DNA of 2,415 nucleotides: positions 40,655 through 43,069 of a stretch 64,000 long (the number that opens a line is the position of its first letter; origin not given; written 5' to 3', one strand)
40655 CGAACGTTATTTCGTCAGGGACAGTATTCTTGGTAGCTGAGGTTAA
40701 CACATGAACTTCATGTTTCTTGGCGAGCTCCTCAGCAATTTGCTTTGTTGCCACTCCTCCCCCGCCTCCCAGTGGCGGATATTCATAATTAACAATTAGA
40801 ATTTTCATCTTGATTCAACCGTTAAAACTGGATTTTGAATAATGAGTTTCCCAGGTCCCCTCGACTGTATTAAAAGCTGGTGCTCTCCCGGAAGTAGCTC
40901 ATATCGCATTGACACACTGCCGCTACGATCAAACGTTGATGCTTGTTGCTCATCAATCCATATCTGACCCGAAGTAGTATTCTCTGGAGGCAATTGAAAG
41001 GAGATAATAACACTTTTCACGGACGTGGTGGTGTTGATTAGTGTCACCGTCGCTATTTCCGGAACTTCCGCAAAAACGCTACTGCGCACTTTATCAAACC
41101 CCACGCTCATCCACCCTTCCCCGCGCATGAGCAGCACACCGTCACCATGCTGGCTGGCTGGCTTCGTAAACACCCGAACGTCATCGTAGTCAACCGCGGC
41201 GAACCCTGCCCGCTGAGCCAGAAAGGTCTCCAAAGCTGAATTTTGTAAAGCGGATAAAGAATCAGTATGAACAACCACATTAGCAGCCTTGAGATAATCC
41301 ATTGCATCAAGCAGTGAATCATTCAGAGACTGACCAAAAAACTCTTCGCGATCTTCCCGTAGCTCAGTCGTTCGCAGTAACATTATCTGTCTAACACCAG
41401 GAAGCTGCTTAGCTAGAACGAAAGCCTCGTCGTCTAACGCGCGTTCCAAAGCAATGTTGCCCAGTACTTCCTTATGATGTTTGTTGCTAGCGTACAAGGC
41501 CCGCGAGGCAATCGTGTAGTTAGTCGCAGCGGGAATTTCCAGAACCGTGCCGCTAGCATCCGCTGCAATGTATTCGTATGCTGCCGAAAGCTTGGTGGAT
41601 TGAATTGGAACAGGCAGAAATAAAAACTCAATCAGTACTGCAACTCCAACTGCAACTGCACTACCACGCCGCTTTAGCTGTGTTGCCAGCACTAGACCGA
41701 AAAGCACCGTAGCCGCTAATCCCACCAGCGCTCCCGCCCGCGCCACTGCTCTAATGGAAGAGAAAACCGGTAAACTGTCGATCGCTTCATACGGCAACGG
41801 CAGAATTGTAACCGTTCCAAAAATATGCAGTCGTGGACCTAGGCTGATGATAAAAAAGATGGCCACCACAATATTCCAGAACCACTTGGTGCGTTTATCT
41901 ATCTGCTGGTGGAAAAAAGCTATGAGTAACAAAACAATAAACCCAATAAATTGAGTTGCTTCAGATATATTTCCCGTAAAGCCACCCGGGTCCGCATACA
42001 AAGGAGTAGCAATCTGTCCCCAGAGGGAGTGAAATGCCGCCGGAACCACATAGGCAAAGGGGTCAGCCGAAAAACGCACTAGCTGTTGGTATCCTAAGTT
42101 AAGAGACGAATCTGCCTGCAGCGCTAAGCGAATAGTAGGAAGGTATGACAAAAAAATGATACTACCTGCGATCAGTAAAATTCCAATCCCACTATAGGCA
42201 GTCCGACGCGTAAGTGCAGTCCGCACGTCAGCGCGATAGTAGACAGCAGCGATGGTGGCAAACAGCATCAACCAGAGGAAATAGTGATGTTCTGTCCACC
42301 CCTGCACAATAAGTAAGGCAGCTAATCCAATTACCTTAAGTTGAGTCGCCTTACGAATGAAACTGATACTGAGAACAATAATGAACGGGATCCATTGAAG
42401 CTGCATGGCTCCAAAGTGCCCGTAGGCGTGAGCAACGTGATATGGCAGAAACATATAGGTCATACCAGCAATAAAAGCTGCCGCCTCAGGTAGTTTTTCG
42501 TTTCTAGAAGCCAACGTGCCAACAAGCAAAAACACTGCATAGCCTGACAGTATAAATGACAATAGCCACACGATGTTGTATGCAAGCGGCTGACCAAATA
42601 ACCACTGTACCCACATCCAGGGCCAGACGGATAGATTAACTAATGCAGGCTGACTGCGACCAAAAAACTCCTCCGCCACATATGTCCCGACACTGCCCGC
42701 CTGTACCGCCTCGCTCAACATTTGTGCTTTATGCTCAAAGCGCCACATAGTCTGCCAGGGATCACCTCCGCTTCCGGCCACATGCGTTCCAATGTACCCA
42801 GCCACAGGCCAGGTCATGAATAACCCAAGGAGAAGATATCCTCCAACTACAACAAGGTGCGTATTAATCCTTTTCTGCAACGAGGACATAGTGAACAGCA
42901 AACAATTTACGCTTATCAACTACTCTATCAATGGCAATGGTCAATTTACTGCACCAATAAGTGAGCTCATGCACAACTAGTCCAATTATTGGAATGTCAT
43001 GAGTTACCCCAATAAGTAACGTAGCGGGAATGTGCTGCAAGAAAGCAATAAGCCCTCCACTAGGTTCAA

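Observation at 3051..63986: Roughly 60-kb envelope-glycosylation island with an exceptional density of GT-C membrane glycosyltransferases fed by three polyprenyl-phosphate-sugar synthases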

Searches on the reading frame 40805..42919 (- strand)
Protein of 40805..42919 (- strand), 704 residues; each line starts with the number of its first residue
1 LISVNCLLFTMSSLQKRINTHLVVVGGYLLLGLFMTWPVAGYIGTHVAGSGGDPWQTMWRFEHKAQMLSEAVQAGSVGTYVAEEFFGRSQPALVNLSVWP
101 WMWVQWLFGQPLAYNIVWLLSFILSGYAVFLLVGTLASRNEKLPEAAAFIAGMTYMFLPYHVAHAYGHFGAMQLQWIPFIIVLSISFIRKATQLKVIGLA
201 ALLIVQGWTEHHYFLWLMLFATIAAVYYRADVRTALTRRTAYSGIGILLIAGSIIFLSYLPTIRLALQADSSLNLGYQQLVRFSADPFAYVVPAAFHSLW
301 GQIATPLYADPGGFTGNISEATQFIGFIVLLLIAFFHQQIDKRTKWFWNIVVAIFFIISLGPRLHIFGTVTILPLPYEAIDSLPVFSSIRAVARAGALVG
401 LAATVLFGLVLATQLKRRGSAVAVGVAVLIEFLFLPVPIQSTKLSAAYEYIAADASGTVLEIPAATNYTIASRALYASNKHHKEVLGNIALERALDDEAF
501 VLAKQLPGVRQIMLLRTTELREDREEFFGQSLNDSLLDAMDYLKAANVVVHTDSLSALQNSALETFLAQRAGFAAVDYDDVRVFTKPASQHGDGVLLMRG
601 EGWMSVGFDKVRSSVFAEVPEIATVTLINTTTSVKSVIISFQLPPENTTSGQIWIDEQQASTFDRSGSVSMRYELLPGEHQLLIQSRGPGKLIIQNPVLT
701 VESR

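Call 6: search_protein_families(library=pfam, proteins=[window:40805-42919:-], max_evalue=0.01)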
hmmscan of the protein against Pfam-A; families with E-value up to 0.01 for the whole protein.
window:40805-42919:- (704 aa): 0 families

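Call 12: search_protein_families(library=ncbifam, proteins=[window:40805-42919:-], max_evalue=1)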
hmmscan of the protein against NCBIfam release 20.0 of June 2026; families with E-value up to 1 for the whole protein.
window:40805-42919:- (704 aa): 0 families

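Call 51: find_homologous_proteins(query=window:40808-42919:-, max_evalue=0.001)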
Query window:40808-42919:- (704 aa): 162 proteins with E <= 0.001 among 8000 candidates; the best 120 are listed.
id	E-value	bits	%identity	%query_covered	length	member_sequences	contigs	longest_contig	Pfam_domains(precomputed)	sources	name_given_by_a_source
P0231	0.0e+0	1485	100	95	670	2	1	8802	-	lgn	-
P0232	4.4e-267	906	58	98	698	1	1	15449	-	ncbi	ncbi:MAG: hypothetical protein WEC84_04045 [Candidatus Andersenbacteria bacterium]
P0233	6.0e-250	849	56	97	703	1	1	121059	-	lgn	-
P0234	1.7e-213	729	51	98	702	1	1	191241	-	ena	-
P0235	2.0e-206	706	50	97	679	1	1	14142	-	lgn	-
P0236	3.9e-202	691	51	98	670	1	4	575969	-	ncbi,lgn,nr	ncbi:MAG: hypothetical protein HYR90_03155 [Candidatus Andersenbacteria bacterium]|nr:hypothetical p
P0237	3.9e-202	691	47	97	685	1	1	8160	-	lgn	-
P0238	2.3e-201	689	48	98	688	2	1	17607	-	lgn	-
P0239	3.9e-200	685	47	98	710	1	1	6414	-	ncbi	-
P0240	4.0e-199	681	47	97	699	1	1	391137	-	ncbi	-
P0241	1.7e-198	679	48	97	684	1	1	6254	-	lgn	-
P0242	6.6e-198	677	50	95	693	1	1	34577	-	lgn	-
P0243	1.5e-197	676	47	98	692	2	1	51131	-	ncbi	-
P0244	5.4e-194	664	46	99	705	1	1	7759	-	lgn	-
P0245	9.5e-194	664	47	95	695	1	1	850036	-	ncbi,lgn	-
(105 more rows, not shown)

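Call 66: predict_structure(alignment_id=A5)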
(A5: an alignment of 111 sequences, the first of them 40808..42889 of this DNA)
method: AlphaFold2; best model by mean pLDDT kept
length: 694 residues; sequences in the alignment: 111
mean_pLDDT: 95.3   pTM: 0.92
mean pLDDT of the five models: 95.3, 94.9, 94.7, 94.1, 93.8
residues with pLDDT >= 90: 638; 70-90: 53; 50-70: 3; < 50: 0
segments of 3 or more residues with pLDDT < 50: none
pLDDT, mean of each block of 10 residues (from residue 1): 92 98 95 96 96 97 98 96 94 98 97 98 96 96 97 84 92 97 96 96 95 98 95 94 97 92 89 95 95 87 83 97 98 98 98 95 97 87 95 98 98 98 96 97 97 97 97 96 82 95 96 95 98 98 97 98 98 98 97 95 95 98 98 97 97 97 98 96 97 82
secondary structure, 60 per line:
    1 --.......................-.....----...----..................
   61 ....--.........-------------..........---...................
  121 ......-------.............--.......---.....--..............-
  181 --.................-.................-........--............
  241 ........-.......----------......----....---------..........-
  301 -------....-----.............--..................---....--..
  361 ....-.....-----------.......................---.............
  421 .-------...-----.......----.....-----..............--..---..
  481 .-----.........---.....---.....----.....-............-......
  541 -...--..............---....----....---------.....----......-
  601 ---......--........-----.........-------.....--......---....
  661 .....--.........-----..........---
elements in order (helices of 4 or more, strands of 3 or more residues): H3-25 H27-31 E36-38 H43-64 H67-75 H89-98 H102-126 H134-146 H149-155 H159-163 H166-179 H183-199 H201-217 H219-226 H229-248 H250-256 H267-272 H277-280 H290-299 H308-311 H317-329 H332-349 E353-356 E359-364 H366-370 H382-404 H408-421 E429-431 H437-443 E448-452 H458-471 H487-495 H499-503 H507-511 H522-533 E535-540 H547-560 E564-567 E572-575 E585-589 E594-599 E604-609 E612-619 E625-633 E641-645 E648-653 E657-665 E668-676 E682-691

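Call 73: find_encoding_contigs(protein=P0236, flank=10000, max_places=1)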
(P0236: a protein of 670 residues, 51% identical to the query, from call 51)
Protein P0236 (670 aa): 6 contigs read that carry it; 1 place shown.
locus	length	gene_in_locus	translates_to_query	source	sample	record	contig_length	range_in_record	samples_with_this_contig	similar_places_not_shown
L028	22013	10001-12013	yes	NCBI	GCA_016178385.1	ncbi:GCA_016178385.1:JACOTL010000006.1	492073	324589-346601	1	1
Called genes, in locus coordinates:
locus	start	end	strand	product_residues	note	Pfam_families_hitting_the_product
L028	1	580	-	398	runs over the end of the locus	PF01041:DegT_DnrJ_EryC1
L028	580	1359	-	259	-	PF13489:Methyltransf_23, PF07021:MetW (weak), PF13649:Methyltransf_25, PF13847:Methyltransf_31, PF08241:Methyltransf_11, PF08242:Methyltransf_12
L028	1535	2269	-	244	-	PF05401:NodS (weak), PF13489:Methyltransf_23, PF13649:Methyltransf_25, PF13847:Methyltransf_31, PF08241:Methyltransf_11, PF08242:Methyltransf_12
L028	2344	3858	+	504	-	PF13231:PMT_2 (weak)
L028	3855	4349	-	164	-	-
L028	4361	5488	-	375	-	PF13439:Glyco_transf_4, PF13477:Glyco_trans_4_2, PF13579:Glyco_trans_4_4, PF20706:GT4-conflict (weak), PF00534:Glycos_transf_1, PF13692:Glyco_trans_1_4, PF13524:Glyco_trans_1_2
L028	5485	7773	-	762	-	-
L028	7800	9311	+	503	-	PF02366:PMT, PF13231:PMT_2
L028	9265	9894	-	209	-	PF13489:Methyltransf_23, PF07021:MetW (faint), PF08241:Methyltransf_11, PF08242:Methyltransf_12, PF13649:Methyltransf_25 (weak), PF13847:Methyltransf_31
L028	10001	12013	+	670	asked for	-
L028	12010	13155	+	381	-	PF13439:Glyco_transf_4, PF13477:Glyco_trans_4_2 (weak), PF13579:Glyco_trans_4_4, PF20706:GT4-conflict (weak), PF00534:Glycos_transf_1, PF13692:Glyco_trans_1_4, PF13524:Glyco_trans_1_2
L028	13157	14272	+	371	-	PF13439:Glyco_transf_4, PF13579:Glyco_trans_4_4 (weak), PF20706:GT4-conflict, PF00534:Glycos_transf_1, PF13692:Glyco_trans_1_4, PF13524:Glyco_trans_1_2 (weak)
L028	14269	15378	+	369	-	PF13439:Glyco_transf_4, PF13579:Glyco_trans_4_4 (weak), PF20706:GT4-conflict, PF00534:Glycos_transf_1, PF13692:Glyco_trans_1_4, PF13524:Glyco_trans_1_2 (weak)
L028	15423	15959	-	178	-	-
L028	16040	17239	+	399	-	PF13439:Glyco_transf_4 (faint), PF20706:GT4-conflict (weak), PF00534:Glycos_transf_1, PF13692:Glyco_trans_1_4, PF13524:Glyco_trans_1_2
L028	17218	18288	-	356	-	PF01075:Glyco_transf_9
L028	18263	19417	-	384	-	PF20706:GT4-conflict, PF13439:Glyco_transf_4, PF13579:Glyco_trans_4_4, PF00534:Glycos_transf_1, PF13692:Glyco_trans_1_4, PF13524:Glyco_trans_1_2 (weak)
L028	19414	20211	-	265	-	PF00535:Glycos_transf_2, PF10111:Glyco_tranf_2_2 (weak), PF13641:Glyco_tranf_2_3 (weak)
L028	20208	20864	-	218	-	PF01522:Polysacc_deac_1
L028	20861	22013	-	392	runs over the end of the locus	PF04464:Glyphos_transf (weak)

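Call 74: find_encoding_contigs(protein=P0245, flank=10000, max_places=1)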
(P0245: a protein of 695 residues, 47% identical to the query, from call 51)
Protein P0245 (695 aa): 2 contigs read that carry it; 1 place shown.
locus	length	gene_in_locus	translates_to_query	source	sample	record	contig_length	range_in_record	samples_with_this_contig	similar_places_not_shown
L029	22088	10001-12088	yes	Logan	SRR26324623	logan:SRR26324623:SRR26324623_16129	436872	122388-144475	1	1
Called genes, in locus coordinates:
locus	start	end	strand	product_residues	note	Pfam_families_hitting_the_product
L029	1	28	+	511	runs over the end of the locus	PF01467:CTP_transf_like, PF00294:PfkB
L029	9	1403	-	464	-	PF13231:PMT_2 (weak), PF04138:GtrA_DPMS_TM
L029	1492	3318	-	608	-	PF13522:GATase_6, PF13537:GATase_7, PF00733:Asn_synthase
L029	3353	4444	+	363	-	PF13439:Glyco_transf_4, PF00534:Glycos_transf_1 (faint), PF13692:Glyco_trans_1_4 (weak)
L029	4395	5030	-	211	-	PF01209:Ubie_methyltran (weak), PF08242:Methyltransf_12 (faint), PF13847:Methyltransf_31 (weak), PF08241:Methyltransf_11, PF13649:Methyltransf_25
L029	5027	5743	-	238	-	PF10096:DUF2334, PF01522:Polysacc_deac_1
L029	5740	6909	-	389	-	PF13439:Glyco_transf_4, PF13579:Glyco_trans_4_4, PF00534:Glycos_transf_1, PF13692:Glyco_trans_1_4, PF13524:Glyco_trans_1_2 (faint)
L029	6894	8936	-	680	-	-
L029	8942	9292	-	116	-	PF10066:DUF2304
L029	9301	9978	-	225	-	PF00535:Glycos_transf_2, PF13641:Glyco_tranf_2_3 (weak)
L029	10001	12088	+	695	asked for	-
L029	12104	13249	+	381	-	PF13439:Glyco_transf_4, PF13477:Glyco_trans_4_2, PF13579:Glyco_trans_4_4, PF20706:GT4-conflict (weak), PF00534:Glycos_transf_1, PF13692:Glyco_trans_1_4, PF13524:Glyco_trans_1_2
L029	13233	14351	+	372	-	PF13439:Glyco_transf_4, PF13579:Glyco_trans_4_4 (weak), PF20706:GT4-conflict, PF00534:Glycos_transf_1, PF13692:Glyco_trans_1_4, PF13524:Glyco_trans_1_2 (weak)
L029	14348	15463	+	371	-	PF13439:Glyco_transf_4, PF13579:Glyco_trans_4_4 (weak), PF20706:GT4-conflict, PF00534:Glycos_transf_1, PF13692:Glyco_trans_1_4, PF13524:Glyco_trans_1_2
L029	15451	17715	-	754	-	-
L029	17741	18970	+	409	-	PF13439:Glyco_transf_4, PF13579:Glyco_trans_4_4, PF00534:Glycos_transf_1, PF13692:Glyco_trans_1_4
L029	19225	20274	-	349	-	PF01075:Glyco_transf_9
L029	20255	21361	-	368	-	PF13439:Glyco_transf_4, PF13579:Glyco_trans_4_4, PF20706:GT4-conflict, PF00534:Glycos_transf_1, PF13692:Glyco_trans_1_4, PF13524:Glyco_trans_1_2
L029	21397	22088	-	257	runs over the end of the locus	PF00535:Glycos_transf_2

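Call 89: search_protein_families(library=pfam, proteins=[window:40808-42889:-], max_evalue=10)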
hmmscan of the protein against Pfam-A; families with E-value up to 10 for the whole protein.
window:40808-42889:- (694 aa): 1 family
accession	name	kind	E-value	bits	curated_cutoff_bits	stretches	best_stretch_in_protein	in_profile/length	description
PF10724.14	DUF2516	-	3.5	8.4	30.6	2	186-228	48-87/92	Protein of unknown function (DUF2516)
